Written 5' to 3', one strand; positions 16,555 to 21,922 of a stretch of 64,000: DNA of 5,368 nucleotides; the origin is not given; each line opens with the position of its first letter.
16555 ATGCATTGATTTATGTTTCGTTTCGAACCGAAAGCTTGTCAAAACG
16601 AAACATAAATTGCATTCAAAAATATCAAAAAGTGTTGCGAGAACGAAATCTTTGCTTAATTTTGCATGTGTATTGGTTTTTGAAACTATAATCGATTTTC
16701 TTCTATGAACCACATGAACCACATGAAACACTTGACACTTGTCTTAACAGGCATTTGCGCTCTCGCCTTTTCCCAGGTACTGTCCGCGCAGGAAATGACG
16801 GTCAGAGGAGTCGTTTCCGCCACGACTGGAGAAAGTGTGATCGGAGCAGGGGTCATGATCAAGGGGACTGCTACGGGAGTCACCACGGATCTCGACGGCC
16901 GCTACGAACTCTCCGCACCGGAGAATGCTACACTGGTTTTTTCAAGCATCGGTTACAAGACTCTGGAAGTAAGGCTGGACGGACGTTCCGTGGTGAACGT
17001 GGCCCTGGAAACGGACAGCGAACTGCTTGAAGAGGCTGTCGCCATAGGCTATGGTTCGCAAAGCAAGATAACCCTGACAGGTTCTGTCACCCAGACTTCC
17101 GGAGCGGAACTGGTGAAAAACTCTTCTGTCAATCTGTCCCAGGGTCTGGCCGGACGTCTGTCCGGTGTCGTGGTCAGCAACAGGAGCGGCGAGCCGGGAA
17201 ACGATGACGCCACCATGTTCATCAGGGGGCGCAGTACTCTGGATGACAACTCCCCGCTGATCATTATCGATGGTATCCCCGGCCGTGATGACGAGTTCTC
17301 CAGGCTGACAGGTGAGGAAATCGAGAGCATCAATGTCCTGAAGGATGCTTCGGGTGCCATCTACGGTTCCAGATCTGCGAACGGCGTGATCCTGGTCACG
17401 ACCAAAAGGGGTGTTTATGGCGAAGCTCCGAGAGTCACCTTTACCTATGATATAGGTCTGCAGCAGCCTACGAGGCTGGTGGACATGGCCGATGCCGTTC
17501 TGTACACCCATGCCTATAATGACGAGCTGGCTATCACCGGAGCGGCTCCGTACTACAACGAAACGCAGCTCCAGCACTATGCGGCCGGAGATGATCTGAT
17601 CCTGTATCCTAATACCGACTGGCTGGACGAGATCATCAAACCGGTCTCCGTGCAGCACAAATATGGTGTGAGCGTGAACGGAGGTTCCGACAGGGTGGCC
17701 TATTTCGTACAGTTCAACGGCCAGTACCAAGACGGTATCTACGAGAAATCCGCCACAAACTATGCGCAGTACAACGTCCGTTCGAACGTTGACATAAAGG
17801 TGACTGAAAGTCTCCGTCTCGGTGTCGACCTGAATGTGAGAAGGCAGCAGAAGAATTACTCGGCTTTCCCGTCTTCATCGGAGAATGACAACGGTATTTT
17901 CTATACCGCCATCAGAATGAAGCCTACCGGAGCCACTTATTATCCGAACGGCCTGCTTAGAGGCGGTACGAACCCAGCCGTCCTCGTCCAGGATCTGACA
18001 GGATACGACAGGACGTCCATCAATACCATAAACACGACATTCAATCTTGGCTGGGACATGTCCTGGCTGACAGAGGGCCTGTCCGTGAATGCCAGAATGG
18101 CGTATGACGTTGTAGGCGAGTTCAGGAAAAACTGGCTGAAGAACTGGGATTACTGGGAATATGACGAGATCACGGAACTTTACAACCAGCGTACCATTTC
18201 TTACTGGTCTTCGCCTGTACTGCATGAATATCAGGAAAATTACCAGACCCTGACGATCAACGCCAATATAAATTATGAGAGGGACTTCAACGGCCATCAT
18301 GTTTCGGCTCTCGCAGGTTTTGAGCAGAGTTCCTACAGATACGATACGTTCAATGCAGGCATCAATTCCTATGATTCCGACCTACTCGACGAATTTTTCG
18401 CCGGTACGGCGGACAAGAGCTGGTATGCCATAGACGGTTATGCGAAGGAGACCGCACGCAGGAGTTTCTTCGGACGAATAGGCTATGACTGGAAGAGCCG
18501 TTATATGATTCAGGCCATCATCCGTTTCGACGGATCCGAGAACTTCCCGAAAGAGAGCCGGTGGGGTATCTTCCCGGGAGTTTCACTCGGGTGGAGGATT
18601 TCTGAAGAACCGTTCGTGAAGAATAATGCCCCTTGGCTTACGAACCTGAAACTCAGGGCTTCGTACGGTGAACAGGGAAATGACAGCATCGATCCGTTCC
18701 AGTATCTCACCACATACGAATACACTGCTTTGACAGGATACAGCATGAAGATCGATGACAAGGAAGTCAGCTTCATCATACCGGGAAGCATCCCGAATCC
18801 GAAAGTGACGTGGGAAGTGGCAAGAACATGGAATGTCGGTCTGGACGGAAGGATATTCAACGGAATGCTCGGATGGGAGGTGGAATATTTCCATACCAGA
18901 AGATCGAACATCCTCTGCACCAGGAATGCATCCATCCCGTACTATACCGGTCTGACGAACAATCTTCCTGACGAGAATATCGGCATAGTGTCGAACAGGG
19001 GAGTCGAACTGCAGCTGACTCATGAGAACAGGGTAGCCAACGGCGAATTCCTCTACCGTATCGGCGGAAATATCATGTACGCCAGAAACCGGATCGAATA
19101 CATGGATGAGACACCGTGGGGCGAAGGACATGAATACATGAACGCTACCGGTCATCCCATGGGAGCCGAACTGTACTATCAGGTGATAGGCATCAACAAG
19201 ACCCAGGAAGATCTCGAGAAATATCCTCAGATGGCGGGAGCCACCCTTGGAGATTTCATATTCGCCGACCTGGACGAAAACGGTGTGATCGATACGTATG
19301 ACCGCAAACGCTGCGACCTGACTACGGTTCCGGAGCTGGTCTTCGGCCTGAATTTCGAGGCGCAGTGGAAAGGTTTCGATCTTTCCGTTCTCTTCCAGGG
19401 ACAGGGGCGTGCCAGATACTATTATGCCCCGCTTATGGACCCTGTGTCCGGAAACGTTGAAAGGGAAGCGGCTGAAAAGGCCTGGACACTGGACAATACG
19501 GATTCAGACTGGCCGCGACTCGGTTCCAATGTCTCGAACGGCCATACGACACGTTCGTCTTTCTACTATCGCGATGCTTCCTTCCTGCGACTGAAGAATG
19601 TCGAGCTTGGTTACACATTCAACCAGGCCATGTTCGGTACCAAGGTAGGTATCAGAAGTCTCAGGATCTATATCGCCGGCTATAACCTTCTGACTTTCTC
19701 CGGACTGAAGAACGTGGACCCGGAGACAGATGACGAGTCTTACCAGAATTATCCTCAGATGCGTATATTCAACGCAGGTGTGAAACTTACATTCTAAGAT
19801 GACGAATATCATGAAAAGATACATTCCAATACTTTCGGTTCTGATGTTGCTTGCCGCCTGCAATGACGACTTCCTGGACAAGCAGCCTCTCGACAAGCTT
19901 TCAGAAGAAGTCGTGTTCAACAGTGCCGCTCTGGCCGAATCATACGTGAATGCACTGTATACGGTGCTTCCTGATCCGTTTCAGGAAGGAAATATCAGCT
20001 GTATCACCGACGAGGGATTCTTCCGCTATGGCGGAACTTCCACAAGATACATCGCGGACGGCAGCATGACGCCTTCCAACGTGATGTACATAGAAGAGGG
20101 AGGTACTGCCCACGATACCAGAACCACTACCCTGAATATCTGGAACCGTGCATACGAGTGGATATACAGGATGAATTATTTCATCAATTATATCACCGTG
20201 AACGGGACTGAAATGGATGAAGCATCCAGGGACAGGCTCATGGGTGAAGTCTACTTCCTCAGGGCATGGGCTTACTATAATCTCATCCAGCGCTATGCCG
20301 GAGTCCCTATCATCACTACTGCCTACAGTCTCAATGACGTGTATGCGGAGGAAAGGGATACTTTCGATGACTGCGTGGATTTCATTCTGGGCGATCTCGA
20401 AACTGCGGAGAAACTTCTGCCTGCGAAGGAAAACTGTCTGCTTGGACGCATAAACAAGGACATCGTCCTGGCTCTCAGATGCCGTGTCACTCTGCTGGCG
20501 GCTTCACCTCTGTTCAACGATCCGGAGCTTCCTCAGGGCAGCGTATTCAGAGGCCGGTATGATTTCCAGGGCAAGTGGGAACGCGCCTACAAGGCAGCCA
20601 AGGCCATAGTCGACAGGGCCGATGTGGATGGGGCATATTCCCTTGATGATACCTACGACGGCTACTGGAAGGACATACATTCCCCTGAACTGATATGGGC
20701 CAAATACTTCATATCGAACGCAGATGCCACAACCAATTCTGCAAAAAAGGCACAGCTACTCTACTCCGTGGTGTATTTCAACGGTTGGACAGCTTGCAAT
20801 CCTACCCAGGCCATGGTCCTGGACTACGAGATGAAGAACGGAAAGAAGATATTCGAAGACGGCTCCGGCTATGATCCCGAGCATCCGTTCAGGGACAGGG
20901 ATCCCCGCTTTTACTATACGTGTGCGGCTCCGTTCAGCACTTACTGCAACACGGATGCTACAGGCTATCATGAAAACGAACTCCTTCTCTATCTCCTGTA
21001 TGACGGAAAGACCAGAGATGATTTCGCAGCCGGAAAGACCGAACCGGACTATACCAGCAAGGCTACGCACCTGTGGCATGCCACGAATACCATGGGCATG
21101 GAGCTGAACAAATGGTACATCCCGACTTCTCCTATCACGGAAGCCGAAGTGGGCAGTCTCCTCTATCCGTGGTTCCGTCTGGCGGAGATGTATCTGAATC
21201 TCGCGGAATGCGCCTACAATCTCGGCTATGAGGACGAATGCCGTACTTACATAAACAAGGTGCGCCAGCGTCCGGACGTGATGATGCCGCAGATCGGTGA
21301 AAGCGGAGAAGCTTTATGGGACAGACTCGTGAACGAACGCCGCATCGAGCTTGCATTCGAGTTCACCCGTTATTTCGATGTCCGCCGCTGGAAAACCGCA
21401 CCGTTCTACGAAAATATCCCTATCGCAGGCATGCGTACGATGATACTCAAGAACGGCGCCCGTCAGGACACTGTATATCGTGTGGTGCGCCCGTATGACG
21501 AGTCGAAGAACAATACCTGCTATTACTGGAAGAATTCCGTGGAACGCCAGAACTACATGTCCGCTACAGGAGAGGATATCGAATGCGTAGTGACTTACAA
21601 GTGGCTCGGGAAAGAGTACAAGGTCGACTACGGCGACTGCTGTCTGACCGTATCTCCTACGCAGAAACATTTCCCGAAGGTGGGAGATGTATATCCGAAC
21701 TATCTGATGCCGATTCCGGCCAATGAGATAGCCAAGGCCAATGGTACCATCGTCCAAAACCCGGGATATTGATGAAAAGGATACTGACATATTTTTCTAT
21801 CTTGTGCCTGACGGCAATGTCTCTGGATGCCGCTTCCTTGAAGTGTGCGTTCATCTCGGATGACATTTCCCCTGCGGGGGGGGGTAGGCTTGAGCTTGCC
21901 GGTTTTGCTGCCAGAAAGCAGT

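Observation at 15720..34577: DeoR-linked SusC/SusD locus containing MurQ, a MurK-like kinase and a MurT-like permease: candidate peptidoglycan/muropeptide utilisation locus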

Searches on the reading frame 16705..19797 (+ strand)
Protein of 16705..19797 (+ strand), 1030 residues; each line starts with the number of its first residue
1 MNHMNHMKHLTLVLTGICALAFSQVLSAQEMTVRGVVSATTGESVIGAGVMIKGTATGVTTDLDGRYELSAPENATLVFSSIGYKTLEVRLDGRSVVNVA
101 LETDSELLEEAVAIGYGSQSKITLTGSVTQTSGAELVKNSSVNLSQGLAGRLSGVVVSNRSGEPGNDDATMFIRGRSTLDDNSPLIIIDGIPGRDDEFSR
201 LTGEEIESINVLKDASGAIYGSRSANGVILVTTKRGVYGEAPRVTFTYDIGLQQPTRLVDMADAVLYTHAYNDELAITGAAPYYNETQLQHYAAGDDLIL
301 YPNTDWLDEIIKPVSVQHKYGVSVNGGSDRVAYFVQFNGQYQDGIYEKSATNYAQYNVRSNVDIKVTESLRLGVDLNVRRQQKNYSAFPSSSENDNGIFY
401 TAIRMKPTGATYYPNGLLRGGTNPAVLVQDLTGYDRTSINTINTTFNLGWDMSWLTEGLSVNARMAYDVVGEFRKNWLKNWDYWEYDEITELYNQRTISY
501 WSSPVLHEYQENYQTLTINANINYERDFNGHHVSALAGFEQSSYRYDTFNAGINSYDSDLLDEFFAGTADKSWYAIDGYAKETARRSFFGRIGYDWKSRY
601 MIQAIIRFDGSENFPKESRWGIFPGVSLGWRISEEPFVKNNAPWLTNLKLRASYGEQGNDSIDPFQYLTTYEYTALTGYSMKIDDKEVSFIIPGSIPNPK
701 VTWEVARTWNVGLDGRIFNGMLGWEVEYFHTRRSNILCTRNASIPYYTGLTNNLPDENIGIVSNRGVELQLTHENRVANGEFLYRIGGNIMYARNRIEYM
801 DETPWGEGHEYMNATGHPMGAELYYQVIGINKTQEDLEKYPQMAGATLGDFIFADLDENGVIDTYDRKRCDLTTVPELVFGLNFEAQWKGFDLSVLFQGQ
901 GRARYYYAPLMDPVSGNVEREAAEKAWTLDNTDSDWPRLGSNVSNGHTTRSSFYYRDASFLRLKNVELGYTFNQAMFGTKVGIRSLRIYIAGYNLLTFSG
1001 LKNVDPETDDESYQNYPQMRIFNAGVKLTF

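Call 3: search_protein_families(library=pfam, proteins=[window:16705-19797:+])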
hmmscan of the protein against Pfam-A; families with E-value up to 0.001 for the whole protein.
window:16705-19797:+ (1030 aa): 3 families
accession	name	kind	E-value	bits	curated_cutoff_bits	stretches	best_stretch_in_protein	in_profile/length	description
PF07715.20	Plug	-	8.1e-16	58.9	23.9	1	121-228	2-107/107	TonB-dependent Receptor Plug Domain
PF13715.12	CarbopepD_reg_2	-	2.5e-15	56.7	32.2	1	35-112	3-87/88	CarboxypepD_reg-like domain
PF13620.12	CarboxypepD_reg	-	4.4e-09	37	32.3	1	32-101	1-81/82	Carboxypeptidase regulatory-like domain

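Call 4: search_protein_families(library=ncbifam, proteins=[window:16705-19797:+])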
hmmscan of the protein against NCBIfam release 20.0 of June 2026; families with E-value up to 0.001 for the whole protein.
window:16705-19797:+ (1030 aa): 3 families
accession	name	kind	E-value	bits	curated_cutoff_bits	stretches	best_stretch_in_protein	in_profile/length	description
TIGR04056.1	OMP_RagA_SusC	subfamily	1.2e-269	897.7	368.25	1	32-1030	2-981/981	SusC/RagA family TonB-linked outer membrane protein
TIGR04057.1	SusC_RagA_signa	signature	2.6e-15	55.9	46.2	1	205-234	1-31/31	SusC/RagA subfamily TonB-dependent outer membrane receptor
TIGR01779.1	TonB-B12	equivalog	7.2e-06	24.8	599.7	1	146-248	66-168/614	TonB-dependent vitamin B12 receptor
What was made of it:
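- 16705..19797 (+): SusC-type TonB-dependent transporter with no STN signalling domain. TIGR04056 897.7 bits; Plug + CarboxypepD_reg (calls 3, 4).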

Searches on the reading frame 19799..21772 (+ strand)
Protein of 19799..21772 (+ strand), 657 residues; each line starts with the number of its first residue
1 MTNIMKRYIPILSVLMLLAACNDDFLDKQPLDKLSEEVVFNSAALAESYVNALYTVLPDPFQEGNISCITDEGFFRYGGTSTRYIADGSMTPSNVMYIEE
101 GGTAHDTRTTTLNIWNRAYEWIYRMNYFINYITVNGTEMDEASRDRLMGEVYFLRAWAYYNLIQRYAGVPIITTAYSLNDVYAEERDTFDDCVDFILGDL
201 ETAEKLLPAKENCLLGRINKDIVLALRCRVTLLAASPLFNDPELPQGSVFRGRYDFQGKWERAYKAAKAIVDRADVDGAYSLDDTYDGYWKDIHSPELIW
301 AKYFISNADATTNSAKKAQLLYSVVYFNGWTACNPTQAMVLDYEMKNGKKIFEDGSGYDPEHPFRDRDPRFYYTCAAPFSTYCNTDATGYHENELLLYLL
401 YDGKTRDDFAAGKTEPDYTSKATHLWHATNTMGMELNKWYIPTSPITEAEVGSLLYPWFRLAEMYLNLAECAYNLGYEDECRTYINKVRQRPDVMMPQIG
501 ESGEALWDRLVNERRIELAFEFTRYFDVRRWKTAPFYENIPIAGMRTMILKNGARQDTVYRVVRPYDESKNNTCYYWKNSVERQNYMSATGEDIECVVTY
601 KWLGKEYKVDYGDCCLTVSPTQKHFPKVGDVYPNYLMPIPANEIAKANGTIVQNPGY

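Call 3: search_protein_families(library=pfam, proteins=[window:19799-21772:+])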
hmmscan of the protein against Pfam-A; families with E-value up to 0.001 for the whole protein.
window:19799-21772:+ (657 aa): 2 families
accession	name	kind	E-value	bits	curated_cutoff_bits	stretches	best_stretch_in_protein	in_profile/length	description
PF07980.17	SusD_RagB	-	6.7e-45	154.4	23.1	1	296-657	1-297/297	SusD family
PF14322.12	SusD-like_3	-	3.3e-27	96.4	27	1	24-232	1-191/191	Starch-binding associating with outer membrane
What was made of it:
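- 19799..21772 (+): SusD-family lipoprotein (657 aa). SusD_RagB + SusD-like_3 (call 3).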

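Call 4: search_protein_families(library=ncbifam, proteins=[window:19799-21772:+])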
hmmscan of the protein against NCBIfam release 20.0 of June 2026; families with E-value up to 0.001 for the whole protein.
window:19799-21772:+ (657 aa): 1 family
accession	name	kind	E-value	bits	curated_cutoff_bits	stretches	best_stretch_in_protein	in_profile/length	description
NF033071.0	SusD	exception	3.3e-11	42.1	725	2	113-234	117-234/558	starch-binding outer membrane lipoprotein SusD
